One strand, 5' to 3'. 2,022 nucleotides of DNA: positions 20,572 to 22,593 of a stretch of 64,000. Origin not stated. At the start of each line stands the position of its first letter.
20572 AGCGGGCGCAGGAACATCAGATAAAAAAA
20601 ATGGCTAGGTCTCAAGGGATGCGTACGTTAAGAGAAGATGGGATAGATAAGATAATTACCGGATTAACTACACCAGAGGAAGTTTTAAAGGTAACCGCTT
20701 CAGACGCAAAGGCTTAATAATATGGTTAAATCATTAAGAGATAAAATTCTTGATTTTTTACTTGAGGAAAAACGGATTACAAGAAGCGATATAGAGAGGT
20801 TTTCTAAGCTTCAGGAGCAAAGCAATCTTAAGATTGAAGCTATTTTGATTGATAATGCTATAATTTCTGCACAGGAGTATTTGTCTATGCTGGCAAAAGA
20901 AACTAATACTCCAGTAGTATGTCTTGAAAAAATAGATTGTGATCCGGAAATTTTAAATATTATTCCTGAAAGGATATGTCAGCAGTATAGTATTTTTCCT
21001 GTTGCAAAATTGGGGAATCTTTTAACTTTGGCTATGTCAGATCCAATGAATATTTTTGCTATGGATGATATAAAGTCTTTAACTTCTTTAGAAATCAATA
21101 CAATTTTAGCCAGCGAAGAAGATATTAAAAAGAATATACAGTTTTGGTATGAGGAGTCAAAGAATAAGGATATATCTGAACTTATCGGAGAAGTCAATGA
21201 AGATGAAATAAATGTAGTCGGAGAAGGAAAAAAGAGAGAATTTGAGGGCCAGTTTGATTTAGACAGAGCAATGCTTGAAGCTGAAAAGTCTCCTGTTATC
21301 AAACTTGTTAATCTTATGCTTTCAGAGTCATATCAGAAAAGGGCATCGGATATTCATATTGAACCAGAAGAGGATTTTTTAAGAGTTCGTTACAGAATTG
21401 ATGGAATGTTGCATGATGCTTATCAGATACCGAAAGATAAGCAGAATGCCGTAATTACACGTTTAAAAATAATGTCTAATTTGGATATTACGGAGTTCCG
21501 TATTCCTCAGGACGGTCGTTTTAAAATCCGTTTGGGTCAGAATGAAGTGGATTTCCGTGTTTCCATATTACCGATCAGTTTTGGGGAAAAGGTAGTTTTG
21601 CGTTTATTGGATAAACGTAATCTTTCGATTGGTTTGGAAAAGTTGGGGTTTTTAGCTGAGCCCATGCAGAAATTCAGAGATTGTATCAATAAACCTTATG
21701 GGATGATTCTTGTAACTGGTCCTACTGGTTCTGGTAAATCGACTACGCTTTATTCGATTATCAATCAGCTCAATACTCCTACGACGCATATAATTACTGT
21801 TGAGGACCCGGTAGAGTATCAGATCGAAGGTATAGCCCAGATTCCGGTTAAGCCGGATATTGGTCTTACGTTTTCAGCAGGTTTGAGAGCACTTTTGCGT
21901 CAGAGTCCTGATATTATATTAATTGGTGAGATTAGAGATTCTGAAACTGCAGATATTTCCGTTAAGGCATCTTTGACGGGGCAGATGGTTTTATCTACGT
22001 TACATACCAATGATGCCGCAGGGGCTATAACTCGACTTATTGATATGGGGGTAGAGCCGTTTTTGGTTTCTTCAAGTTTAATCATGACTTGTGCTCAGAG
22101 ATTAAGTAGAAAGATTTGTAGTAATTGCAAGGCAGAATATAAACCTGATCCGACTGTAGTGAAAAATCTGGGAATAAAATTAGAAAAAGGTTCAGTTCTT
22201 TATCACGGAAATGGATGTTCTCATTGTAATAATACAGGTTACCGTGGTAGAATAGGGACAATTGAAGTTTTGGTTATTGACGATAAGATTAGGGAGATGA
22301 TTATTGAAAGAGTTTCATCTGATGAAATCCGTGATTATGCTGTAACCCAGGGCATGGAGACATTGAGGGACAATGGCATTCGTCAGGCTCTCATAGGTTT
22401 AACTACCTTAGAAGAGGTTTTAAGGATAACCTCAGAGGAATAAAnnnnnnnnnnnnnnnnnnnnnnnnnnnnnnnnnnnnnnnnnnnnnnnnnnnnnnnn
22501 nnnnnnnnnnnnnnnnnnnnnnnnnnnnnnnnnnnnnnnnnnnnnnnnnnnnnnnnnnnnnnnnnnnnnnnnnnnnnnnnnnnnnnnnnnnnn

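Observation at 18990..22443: Two tandem full-length PilB/GspE-type ATPases and no PilT-like retraction ATPase in the locus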

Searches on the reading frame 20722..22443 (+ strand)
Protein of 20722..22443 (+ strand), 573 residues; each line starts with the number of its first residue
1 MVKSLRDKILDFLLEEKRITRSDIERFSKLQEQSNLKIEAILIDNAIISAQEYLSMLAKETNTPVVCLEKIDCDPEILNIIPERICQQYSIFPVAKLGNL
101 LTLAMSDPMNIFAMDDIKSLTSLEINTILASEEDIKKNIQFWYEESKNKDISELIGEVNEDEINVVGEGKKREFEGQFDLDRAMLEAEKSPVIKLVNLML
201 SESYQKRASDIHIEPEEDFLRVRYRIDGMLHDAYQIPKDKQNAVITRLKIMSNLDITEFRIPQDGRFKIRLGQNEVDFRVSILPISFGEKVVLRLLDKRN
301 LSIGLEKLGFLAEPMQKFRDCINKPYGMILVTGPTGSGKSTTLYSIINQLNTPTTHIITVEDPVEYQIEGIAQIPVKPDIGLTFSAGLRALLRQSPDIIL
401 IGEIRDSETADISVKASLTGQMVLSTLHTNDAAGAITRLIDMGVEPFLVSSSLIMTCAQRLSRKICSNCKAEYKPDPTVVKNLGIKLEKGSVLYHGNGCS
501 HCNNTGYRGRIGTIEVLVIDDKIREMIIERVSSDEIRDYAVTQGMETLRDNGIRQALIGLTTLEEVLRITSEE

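Call 6: search_protein_families(library=pfam, proteins=[window:20722-22443:+])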
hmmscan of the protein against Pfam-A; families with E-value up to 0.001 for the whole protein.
window:20722-22443:+ (573 aa): 7 families
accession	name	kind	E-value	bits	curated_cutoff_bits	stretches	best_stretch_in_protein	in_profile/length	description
PF00437.27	T2SSE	-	1.4e-134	448.9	24.9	1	187-568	3-370/370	Type II/IV secretion system protein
PF05157.20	MshEN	-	5.7e-16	58.7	23.1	1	63-145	3-86/90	MshEN domain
PF25199.1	nSTAND_NTPase5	-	9.2e-05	22.7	34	1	324-369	39-85/145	Novel STAND NTPase 5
PF13401.12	AAA_22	-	0.00011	23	27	1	326-363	5-42/130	AAA domain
PF20720.3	nSTAND3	-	0.00033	20.8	27.2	0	325-364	16-55/155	Novel STAND NTPase 3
PF13173.12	AAA_14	-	0.00036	21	27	0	328-416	4-83/129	AAA domain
PF13191.12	AAA_16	-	0.00061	20.8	32.6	0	324-406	23-96/167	AAA ATPase domain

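Call 15: search_protein_families(library=ncbifam, proteins=[window:20722-22443:+], max_evalue=0.00001)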
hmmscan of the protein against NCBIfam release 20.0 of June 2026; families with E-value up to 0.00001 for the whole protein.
window:20722-22443:+ (573 aa): 18 families
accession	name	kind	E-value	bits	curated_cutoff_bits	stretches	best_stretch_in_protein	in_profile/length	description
TIGR02538.1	type_IV_pilB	equivalog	1.6e-188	627.9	675.65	1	9-571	2-563/564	type IV-A pilus assembly ATPase PilB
TIGR02533.1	type_II_gspE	equivalog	2.3e-181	603.7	630.25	1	81-570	4-486/486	type II secretion system ATPase GspE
NF053534.1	T4PilAsmATPsTfpB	equivalog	6.5e-139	464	850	1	27-570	42-582/584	type IV pilus assembly ATPase TfpB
NF007755.0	PRK10436.1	equivalog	1e-133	446.5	617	1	84-571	12-460/465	type II secretion system protein GspE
NF041000.1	ATPase_ComGA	equivalog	5.8e-75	251.7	300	1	199-462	3-265/267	competence type IV pilus ATPase ComGA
TIGR01420.1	pilT_fam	subfamily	3.6e-55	187.6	319.1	1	199-442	5-242/343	PilT/PilU family type 4a pilus ATPase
TIGR02525.1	plasmid_TraJ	equivalog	2.9e-25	89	368.3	1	325-442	148-272/372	plasmid transfer ATPase TraJ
TIGR02524.1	dot_icm_DotB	equivalog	1.9e-20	73.4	463.3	1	320-440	128-257/358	Dot/Icm type IV secretion system ATPase DotB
TIGR02782.1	TrbB_P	equivalog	6.5e-16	58.5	304.55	1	328-440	138-253/303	P-type conjugative transfer ATPase TrbB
NF010469.0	PRK13894.1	subfamily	6.6e-14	52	508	1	328-440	151-265/320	conjugal transfer ATPase TrbB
NF058587.1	archaellum_moto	equivalog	8.9e-14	51.1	550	1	329-441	278-395/527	archaellum flagellar ATPase motor FlaI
TIGR02788.1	VirB11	equivalog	1.1e-12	47.7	249.95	1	319-443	138-266/308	P-type DNA transfer ATPase VirB11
NF008411.1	PRK11234.1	equivalog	7.1e-12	44.5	1170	1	10-161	485-636/723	cyclic di-3',5'-guanylate-activated glycosyltransferase NfrB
TIGR03819.1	heli_sec_ATPase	hypoth_equivalog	2e-11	43.7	373.15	1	288-444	139-302/340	TadA family conjugal transfer-associated ATPase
NF010407.0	PRK13833.1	subfamily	5.9e-11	42.4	499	1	317-444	136-264/323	conjugal transfer protein TrbB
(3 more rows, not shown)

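Call 22: find_homologous_proteins(query=window:20722-22443:+, max_evalue=1e-30)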
Query window:20722-22443:+ (573 aa): 8000 proteins with E <= 1e-30 among 8000 candidates; the best 120 are listed.
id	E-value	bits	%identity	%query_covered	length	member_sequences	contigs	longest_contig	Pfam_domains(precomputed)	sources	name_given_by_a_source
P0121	0.0e+0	1181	94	100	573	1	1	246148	PF05157.21,PF00437.27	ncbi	-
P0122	2.9e-283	958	73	100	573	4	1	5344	PF05157.21,PF00437.27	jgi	jgi:type IV pilus assembly protein PilB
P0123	1.1e-254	864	66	100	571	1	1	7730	PF05157.21,PF00437.27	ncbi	-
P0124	1.6e-214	731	56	100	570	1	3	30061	PF05157.21,PF00437.27,PF20720.4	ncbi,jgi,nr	ncbi:MAG: type II secretion system protein GspE [Candidatus Omnitrophica bacterium]|nr:type II secre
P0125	4.5e-214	730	58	99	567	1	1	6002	PF05157.21,PF00437.27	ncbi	-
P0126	6.9e-213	726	55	100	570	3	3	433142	PF05157.21,PF00437.27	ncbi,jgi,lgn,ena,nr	ncbi:MAG: GspE/PulE family protein [Candidatus Omnitrophica bacterium]|nr:GspE/PulE family protein [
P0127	1.5e-212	725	57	100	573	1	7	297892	PF05157.21,PF00437.27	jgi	-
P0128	7.9e-212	723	57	100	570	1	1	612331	PF05157.21,PF00437.27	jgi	jgi:type IV pilus assembly protein PilB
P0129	1.4e-211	722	57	100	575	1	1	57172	PF05157.21,PF00437.27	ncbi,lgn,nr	ncbi:MAG: ATPase, T2SS/T4P/T4SS family [Candidatus Omnitrophota bacterium]|nr:ATPase, T2SS/T4P/T4SS 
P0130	4.4e-211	720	56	100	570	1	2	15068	PF05157.21,PF00437.27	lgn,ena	-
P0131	1.3e-210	718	57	100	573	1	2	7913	PF05157.21,PF00437.27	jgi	jgi:type IV pilus assembly protein PilB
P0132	1.7e-210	718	56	100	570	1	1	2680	PF05157.21,PF00437.27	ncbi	-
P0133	9.1e-209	712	56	100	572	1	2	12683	PF05157.21,PF00437.27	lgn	-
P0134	4.4e-208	710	55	100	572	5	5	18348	PF05157.21,PF00437.27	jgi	jgi:type IV pilus assembly protein PilB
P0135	5.4e-208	710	57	100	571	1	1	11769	PF05157.21,PF00437.27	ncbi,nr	ncbi:MAG: ATPase, T2SS/T4P/T4SS family [Candidatus Omnitrophota bacterium]|nr:ATPase, T2SS/T4P/T4SS 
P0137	9.1e-208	709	57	100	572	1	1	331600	PF05157.21,PF00437.27,PF25199.2,PF20720.4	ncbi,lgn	-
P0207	2.8e-202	691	55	100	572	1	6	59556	PF05157.21,PF00437.27,PF20720.4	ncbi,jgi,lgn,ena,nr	ncbi:MAG: ATPase, T2SS/T4P/T4SS family [Candidatus Orphnella occulta]|nr:ATPase, T2SS/T4P/T4SS famil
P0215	4.5e-202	690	54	100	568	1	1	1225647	PF05157.21,PF00437.27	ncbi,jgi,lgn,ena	ncbi:MAG: ATPase, T2SS/T4P/T4SS family [Candidatus Omnitrophota bacterium]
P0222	9.1e-202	689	55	100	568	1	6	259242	PF05157.21,PF00437.27,PF13401.13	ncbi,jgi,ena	-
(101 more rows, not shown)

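Call 30: find_encoding_contigs(protein=P0127, flank=10000, max_places=1)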
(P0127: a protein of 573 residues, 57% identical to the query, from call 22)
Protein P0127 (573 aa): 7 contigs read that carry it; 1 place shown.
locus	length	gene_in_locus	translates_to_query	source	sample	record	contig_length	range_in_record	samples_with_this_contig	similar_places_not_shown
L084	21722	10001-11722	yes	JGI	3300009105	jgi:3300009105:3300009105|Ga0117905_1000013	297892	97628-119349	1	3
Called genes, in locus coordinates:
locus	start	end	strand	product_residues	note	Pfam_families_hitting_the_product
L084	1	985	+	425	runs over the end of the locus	PF00275:EPSP_synthase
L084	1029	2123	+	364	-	PF00022:Actin (weak), PF06723:MreB_Mbl, PF11104:PilM_2 (faint), PF00012:HSP70, PF14450:FtsA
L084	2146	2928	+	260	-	PF04085:MreC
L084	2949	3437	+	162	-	PF04093:MreD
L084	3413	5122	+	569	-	PF03717:PBP_dimer, PF00905:Transpeptidase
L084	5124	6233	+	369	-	PF01098:FTSW_RODA_SPOVE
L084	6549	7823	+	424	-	PF00672:HAMP (weak), PF01590:GAF, PF13185:GAF_2, PF13492:GAF_3, PF00990:GGDEF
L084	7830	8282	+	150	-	PF05157:MshEN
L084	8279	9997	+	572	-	PF05157:MshEN, PF00437:T2SSE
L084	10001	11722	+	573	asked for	PF05157:MshEN, PF00437:T2SSE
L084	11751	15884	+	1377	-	PF00990:GGDEF, PF01637:ATPase_2 (weak), PF13191:AAA_16, PF03130:HEAT_PBS (faint), PF13646:HEAT_2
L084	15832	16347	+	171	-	PF05157:MshEN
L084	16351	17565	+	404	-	PF28597:T2SSF_N, PF00482:T2SSF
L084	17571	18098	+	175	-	-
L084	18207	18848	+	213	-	-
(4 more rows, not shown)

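Call 31: find_encoding_contigs(protein=P0215, flank=10000, max_places=1)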
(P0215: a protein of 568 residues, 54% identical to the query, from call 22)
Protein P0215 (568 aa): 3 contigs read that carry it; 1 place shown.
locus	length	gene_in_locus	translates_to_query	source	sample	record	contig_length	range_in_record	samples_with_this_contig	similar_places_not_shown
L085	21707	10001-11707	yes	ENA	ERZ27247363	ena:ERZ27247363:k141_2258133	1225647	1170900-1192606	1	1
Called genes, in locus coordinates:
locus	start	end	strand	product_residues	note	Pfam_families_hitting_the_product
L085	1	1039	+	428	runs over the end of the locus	PF00275:EPSP_synthase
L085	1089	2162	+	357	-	PF00022:Actin (weak), PF06723:MreB_Mbl, PF11104:PilM_2 (faint), PF00012:HSP70, PF14450:FtsA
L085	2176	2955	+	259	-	PF04085:MreC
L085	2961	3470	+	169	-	PF04093:MreD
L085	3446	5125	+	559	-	PF03717:PBP_dimer, PF00905:Transpeptidase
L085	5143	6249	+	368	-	PF01098:FTSW_RODA_SPOVE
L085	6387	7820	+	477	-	PF00672:HAMP, PF01590:GAF, PF13185:GAF_2, PF00990:GGDEF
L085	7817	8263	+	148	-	PF05157:MshEN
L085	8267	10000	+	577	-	PF05157:MshEN, PF00437:T2SSE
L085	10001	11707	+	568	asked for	PF05157:MshEN, PF00437:T2SSE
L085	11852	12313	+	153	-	PF05157:MshEN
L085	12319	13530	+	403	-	PF28597:T2SSF_N, PF00482:T2SSF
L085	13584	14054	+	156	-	-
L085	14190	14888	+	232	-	PF05137:PilN (faint)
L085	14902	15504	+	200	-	PF04350:PilO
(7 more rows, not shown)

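Call 32: find_encoding_contigs(protein=P0128, flank=10000, max_places=1)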
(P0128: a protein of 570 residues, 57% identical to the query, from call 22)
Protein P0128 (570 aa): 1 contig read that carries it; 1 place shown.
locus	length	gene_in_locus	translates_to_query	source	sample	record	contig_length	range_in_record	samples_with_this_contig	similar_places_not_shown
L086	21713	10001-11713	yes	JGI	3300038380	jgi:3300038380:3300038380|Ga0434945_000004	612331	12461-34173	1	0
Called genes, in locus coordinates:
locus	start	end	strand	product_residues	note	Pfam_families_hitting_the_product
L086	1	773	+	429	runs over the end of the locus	PF00275:EPSP_synthase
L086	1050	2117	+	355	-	PF00022:Actin, PF06723:MreB_Mbl, PF11104:PilM_2 (faint), PF00012:HSP70, PF14450:FtsA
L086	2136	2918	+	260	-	PF04085:MreC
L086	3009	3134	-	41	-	-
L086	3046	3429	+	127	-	-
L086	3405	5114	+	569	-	PF03717:PBP_dimer, PF00905:Transpeptidase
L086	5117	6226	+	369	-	PF01098:FTSW_RODA_SPOVE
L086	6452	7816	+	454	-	PF01590:GAF, PF13185:GAF_2, PF13492:GAF_3, PF00990:GGDEF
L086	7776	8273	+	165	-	PF05157:MshEN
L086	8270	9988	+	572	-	PF05157:MshEN, PF00437:T2SSE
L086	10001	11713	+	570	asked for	PF05157:MshEN, PF00437:T2SSE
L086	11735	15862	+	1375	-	PF00990:GGDEF, PF01637:ATPase_2 (weak), PF13191:AAA_16, PF13401:AAA_22 (weak), PF03130:HEAT_PBS (faint), PF13646:HEAT_2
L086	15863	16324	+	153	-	PF05157:MshEN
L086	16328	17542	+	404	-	PF28597:T2SSF_N, PF00482:T2SSF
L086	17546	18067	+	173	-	-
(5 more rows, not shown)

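Call 39: search_solved_structures(query=window:20722-22440:+, max_evalue=1e-10)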
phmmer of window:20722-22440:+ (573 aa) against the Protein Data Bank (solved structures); distinct sequences matched with E-value up to 1e-10: 25.
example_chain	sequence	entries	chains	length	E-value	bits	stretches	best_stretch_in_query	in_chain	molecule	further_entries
5zfr_A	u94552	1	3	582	4.8e-158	530.1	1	17-570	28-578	Type IV pilus biogenesis ATPase PilB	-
3jc8_Ba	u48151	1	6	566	7.5e-158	529.4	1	10-570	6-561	Type IV-A pilus assembly ATPase PilB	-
5tsg_B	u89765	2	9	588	3.7e-157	527.2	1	13-570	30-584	Type IV pilus biogenesis ATPase PilB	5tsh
6olj_C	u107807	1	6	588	1.3e-156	525.4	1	13-570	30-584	Type IV pilus biogenesis ATPase PilB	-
6f8l_G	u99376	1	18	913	4.6e-141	474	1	10-571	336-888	Type IV pilus assembly protein PilF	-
4pht_A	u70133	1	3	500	8.2e-124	417.1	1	177-572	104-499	General secretory pathway protein E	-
5oiu_A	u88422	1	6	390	8.8e-123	413.7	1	185-570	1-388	Type IV pilus assembly protein PilF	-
6ejf_A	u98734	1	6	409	6.4e-122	410.9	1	194-571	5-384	Type IV pilus assembly protein PilF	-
5it5_F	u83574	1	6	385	6.6e-122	410.8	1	194-570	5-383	ATP binding motif-containing protein PilF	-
4kss_A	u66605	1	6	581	3.2e-120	405.3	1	183-572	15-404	Type II secretion system protein E, hemolysin-coregulated protein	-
4ksr_A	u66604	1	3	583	3.2e-120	405.3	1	183-572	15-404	Type II secretion system protein E, Hemolysin-coregulated protein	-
1p9r_A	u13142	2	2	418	3.7e-119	401.7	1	183-568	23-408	General secretion pathway protein E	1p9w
8dze_A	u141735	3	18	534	2.3e-36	128.5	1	190-541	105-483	BfpD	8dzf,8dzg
5fl3_A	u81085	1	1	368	1.6e-34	122.4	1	195-442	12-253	PILI RETRACTION PROTEIN PILT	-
2ewv_A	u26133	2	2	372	7.1e-31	110.4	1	186-442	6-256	twitching motility protein PilT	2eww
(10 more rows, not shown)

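Call 69: find_encoding_contigs(protein=P0207, flank=10000, max_places=1)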
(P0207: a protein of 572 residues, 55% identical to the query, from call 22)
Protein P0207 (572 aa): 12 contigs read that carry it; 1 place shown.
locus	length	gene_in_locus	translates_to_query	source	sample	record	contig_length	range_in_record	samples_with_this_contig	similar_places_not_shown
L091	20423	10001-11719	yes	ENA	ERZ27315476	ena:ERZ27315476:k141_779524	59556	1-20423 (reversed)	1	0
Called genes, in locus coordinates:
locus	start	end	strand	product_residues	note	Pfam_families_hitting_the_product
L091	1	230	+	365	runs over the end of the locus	PF00022:Actin (faint), PF06723:MreB_Mbl, PF11104:PilM_2 (faint), PF00012:HSP70, PF14450:FtsA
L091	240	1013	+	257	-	PF04085:MreC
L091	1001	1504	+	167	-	PF04093:MreD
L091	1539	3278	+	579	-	PF03717:PBP_dimer, PF00905:Transpeptidase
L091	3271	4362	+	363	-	PF01098:FTSW_RODA_SPOVE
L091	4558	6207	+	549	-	PF19864:Radical_SAM_N2, PF04055:Radical_SAM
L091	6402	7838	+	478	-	PF00672:HAMP (weak), PF01590:GAF, PF13185:GAF_2 (weak), PF13492:GAF_3 (weak), PF00990:GGDEF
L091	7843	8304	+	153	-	PF05157:MshEN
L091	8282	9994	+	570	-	PF05157:MshEN, PF00437:T2SSE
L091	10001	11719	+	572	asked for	PF05157:MshEN, PF20720:nSTAND3 (faint), PF00437:T2SSE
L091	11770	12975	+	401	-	PF28597:T2SSF_N, PF00482:T2SSF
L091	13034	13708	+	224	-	PF01797:Y1_Tnp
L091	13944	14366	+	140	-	PF07963:N_methyl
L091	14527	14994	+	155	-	PF07963:N_methyl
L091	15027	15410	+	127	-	PF07963:N_methyl (weak)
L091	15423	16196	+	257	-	PF07963:N_methyl (faint)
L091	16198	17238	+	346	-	-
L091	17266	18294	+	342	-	PF11104:PilM_2, PF14450:FtsA (faint)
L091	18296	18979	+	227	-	-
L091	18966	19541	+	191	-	PF04350:PilO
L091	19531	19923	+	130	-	-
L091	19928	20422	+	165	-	?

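Call 70: find_encoding_contigs(protein=P0137, flank=10000, max_places=1)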
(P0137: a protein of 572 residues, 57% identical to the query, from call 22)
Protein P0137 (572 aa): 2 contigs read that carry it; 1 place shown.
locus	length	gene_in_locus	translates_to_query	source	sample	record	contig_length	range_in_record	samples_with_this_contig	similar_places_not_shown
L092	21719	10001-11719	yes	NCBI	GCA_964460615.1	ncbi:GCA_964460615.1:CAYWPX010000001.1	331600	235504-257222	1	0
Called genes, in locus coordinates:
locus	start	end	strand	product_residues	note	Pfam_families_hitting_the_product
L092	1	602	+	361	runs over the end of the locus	PF00022:Actin, PF06723:MreB_Mbl, PF11104:PilM_2 (faint), PF00012:HSP70, PF14450:FtsA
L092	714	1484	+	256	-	PF04085:MreC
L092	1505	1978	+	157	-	-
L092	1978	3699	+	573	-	PF03717:PBP_dimer, PF00905:Transpeptidase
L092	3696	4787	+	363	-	PF01098:FTSW_RODA_SPOVE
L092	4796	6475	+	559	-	PF19864:Radical_SAM_N2, PF04055:Radical_SAM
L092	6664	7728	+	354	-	PF00437:T2SSE, PF13401:AAA_22 (faint)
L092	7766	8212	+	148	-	PF05157:MshEN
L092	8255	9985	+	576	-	PF05157:MshEN, PF00437:T2SSE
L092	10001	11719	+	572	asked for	PF05157:MshEN, PF20720:nSTAND3 (faint), PF25199:nSTAND_NTPase5 (faint), PF00437:T2SSE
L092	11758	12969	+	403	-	PF28597:T2SSF_N (weak), PF00482:T2SSF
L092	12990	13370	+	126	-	-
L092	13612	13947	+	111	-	PF07963:N_methyl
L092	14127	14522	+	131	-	-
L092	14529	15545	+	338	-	PF11104:PilM_2, PF14450:FtsA (weak)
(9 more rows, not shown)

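Call 71: find_encoding_contigs(protein=P0222, flank=10000, max_places=1)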
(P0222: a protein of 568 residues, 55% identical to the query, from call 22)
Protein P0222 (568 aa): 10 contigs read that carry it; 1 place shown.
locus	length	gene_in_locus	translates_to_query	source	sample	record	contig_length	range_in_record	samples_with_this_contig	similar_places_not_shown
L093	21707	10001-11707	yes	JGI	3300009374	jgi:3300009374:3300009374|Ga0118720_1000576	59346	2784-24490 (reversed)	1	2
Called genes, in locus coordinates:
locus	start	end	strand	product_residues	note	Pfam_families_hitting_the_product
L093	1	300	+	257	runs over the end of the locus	-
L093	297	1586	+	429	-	PF00275:EPSP_synthase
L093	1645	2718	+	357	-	PF06723:MreB_Mbl, PF00022:Actin, PF11104:PilM_2 (faint), PF00012:HSP70, PF14450:FtsA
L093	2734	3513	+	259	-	PF04085:MreC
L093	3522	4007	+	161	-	PF04093:MreD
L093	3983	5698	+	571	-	PF03717:PBP_dimer, PF00905:Transpeptidase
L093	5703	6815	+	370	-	PF01098:FTSW_RODA_SPOVE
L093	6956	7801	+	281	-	PF00990:GGDEF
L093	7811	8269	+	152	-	PF05157:MshEN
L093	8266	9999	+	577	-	PF05157:MshEN, PF00437:T2SSE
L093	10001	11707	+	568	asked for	PF05157:MshEN, PF00437:T2SSE, PF13401:AAA_22 (faint)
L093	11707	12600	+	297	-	PF00072:Response_reg, PF00990:GGDEF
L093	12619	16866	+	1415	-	PF00990:GGDEF, PF13191:AAA_16, PF13646:HEAT_2, PF03130:HEAT_PBS (faint)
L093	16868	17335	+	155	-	PF05157:MshEN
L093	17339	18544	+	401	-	PF28597:T2SSF_N, PF00482:T2SSF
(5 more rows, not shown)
